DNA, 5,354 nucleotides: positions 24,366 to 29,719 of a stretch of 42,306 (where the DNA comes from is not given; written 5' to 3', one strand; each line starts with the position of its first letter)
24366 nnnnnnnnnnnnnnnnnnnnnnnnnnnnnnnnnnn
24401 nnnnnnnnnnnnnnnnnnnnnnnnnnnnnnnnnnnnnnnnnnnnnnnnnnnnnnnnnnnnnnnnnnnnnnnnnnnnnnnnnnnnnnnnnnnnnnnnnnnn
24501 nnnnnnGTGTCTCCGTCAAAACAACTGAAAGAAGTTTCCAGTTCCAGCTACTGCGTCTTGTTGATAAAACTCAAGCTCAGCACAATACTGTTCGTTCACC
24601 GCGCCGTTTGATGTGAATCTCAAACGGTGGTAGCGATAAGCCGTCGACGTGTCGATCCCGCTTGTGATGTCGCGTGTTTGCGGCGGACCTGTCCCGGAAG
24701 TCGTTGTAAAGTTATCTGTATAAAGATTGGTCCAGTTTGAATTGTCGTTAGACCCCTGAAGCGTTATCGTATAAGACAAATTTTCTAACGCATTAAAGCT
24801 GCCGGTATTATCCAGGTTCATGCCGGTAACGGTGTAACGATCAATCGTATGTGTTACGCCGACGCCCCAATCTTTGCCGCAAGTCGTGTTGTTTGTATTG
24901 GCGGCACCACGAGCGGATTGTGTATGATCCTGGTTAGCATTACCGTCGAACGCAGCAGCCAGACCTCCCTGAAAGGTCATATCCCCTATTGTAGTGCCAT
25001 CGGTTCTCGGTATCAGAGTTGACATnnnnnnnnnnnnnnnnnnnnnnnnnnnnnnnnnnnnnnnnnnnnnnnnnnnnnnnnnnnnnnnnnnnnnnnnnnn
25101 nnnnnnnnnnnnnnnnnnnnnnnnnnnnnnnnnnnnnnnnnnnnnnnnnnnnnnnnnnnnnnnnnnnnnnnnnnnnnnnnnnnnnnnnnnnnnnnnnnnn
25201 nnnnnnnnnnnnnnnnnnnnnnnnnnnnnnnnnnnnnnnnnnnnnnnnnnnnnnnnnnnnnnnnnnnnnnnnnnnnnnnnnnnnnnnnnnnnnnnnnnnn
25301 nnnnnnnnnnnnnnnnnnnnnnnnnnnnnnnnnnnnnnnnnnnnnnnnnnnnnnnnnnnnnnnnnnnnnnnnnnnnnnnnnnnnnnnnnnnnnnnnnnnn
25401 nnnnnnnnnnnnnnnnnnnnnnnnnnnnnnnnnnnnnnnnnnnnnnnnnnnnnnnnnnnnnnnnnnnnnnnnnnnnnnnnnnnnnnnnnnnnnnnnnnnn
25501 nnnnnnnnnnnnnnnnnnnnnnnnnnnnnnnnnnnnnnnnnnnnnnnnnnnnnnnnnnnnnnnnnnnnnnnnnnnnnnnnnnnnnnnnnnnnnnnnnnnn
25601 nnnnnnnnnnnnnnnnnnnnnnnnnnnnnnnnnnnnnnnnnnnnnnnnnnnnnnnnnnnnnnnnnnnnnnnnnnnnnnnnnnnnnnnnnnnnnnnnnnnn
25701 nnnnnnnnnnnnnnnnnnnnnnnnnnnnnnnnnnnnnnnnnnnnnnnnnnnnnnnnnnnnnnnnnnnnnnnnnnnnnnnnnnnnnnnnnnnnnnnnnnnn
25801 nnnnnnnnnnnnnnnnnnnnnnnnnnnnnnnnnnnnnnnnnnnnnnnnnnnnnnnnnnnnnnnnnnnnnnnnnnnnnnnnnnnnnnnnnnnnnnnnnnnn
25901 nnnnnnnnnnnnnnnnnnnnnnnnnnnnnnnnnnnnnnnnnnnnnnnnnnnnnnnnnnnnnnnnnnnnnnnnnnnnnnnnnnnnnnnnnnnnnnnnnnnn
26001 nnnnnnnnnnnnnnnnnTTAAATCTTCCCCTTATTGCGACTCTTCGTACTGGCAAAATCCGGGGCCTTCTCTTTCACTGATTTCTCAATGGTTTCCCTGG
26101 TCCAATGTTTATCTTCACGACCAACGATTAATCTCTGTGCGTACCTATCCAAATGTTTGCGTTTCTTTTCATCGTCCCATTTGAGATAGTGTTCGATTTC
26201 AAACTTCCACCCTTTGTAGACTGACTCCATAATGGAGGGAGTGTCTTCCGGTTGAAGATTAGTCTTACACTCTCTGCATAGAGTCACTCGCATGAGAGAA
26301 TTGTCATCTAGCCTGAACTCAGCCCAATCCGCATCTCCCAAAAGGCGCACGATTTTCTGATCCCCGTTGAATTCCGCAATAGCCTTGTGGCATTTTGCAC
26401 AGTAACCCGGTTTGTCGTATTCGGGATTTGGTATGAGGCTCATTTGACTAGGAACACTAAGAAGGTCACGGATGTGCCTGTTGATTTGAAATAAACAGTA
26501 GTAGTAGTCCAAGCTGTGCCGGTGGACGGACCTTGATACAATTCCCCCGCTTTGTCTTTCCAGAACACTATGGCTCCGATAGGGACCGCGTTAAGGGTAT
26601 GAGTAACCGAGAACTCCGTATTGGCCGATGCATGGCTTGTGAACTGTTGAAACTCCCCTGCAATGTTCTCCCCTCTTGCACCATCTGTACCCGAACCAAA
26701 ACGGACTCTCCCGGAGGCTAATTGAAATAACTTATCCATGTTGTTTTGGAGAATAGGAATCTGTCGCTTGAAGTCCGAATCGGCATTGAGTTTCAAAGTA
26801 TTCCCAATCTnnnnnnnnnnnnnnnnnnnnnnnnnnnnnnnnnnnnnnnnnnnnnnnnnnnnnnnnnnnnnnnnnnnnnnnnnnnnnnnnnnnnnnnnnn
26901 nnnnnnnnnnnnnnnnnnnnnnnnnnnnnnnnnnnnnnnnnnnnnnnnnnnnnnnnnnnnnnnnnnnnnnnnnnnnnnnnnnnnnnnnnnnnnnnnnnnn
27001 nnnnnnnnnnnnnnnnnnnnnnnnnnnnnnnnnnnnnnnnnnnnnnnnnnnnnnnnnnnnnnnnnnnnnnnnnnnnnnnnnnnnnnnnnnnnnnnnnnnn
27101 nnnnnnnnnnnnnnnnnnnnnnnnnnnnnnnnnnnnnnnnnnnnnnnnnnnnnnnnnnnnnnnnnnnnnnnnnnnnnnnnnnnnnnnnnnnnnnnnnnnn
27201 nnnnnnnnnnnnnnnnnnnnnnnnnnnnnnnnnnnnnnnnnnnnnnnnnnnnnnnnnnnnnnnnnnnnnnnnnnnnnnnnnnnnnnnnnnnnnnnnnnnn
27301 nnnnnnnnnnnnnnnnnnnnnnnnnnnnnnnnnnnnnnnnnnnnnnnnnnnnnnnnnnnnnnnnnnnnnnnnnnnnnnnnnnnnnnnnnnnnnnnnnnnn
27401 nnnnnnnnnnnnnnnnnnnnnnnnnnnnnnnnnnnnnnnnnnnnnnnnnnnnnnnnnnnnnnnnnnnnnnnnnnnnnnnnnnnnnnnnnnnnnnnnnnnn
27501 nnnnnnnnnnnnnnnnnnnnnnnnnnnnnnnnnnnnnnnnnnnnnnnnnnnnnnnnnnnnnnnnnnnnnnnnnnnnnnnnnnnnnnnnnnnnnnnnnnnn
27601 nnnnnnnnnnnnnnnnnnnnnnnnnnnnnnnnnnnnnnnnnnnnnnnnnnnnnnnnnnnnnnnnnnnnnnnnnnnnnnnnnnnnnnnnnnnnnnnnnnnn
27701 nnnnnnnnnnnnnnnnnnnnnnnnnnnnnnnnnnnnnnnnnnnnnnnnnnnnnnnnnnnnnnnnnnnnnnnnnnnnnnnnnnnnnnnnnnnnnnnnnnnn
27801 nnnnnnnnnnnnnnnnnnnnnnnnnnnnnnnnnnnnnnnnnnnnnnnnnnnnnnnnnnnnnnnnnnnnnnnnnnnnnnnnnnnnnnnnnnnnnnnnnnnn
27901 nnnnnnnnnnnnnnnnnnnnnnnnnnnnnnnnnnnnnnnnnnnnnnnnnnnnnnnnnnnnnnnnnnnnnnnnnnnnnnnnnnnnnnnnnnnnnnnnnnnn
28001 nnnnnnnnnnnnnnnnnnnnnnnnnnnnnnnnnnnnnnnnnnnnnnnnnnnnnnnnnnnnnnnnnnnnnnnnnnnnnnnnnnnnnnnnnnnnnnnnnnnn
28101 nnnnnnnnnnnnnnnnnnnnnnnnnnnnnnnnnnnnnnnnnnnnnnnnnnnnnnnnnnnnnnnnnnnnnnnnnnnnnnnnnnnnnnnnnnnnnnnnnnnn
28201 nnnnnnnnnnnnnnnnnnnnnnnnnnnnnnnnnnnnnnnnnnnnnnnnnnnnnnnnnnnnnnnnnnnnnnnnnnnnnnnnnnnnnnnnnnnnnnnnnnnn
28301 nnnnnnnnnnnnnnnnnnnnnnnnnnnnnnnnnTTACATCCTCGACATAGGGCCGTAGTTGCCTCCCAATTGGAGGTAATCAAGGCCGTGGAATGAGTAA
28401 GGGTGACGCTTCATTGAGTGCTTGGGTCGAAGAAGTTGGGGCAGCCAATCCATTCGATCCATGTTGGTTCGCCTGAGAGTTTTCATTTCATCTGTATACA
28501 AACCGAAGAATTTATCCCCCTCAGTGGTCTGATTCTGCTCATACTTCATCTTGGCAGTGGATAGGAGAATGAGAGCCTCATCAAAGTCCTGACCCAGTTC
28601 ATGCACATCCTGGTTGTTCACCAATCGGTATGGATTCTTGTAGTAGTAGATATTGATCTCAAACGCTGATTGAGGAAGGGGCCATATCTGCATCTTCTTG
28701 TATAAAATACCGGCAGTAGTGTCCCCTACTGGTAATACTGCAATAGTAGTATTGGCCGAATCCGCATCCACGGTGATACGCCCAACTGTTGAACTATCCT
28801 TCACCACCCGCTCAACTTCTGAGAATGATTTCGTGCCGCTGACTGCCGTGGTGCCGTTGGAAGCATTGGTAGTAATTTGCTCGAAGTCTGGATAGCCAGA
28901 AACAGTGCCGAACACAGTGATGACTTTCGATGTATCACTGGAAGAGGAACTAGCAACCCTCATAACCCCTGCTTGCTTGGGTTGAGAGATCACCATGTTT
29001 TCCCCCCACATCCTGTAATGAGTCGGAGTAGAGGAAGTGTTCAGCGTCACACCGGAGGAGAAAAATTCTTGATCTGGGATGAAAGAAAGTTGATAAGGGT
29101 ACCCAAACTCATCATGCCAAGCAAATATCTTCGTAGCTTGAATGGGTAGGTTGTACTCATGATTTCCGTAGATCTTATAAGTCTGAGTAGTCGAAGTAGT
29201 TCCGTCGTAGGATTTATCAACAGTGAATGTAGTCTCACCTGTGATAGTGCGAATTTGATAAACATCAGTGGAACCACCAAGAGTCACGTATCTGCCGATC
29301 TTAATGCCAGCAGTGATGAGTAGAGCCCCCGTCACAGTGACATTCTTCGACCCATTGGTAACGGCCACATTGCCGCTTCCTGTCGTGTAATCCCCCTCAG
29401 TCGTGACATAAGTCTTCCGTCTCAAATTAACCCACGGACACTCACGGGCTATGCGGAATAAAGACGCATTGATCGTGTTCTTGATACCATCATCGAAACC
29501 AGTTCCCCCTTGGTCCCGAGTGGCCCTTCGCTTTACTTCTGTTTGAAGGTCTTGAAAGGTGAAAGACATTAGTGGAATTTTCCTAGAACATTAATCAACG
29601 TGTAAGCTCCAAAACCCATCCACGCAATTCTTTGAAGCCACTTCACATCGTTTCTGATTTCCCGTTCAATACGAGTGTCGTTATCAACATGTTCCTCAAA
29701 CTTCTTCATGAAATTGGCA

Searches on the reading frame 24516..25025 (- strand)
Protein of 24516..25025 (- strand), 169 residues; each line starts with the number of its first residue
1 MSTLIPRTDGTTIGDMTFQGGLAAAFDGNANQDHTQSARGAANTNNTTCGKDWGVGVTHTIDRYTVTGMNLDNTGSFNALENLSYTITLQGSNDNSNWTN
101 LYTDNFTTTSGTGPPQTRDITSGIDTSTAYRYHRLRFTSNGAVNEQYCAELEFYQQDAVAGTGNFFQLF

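Call 57: search_protein_families(library=pfam, proteins=[window:24516-25025:-], max_evalue=0.01)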
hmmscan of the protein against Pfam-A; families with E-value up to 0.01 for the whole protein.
window:24516-25025:- (169 aa): 1 family
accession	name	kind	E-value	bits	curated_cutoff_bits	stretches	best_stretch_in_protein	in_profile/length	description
PF00754.31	F5_F8_type_C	-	0.00077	20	28.2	1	20-141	12-117/127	F5/8 type C domain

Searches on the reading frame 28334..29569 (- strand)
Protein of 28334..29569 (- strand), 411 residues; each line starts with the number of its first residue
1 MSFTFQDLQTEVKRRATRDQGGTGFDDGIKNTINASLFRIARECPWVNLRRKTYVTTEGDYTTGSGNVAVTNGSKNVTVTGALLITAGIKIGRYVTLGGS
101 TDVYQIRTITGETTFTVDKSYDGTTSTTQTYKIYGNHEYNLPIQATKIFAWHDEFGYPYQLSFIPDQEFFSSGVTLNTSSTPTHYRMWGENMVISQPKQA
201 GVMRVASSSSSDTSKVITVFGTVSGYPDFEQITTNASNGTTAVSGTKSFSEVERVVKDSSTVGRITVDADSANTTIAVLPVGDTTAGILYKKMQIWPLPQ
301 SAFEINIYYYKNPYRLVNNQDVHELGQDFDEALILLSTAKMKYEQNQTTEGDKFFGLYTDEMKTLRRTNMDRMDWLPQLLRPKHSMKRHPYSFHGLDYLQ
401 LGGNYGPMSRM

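Call 8: search_protein_families(library=pfam, proteins=[window:28334-29569:-], max_evalue=0.01)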
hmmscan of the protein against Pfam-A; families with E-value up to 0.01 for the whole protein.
window:28334-29569:- (411 aa): 1 family
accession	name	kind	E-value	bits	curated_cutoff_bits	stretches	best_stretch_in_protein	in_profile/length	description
PF24175.2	SU10_adaptor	-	1.7e-05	25.8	27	1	232-369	44-185/194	SU10 adaptor protein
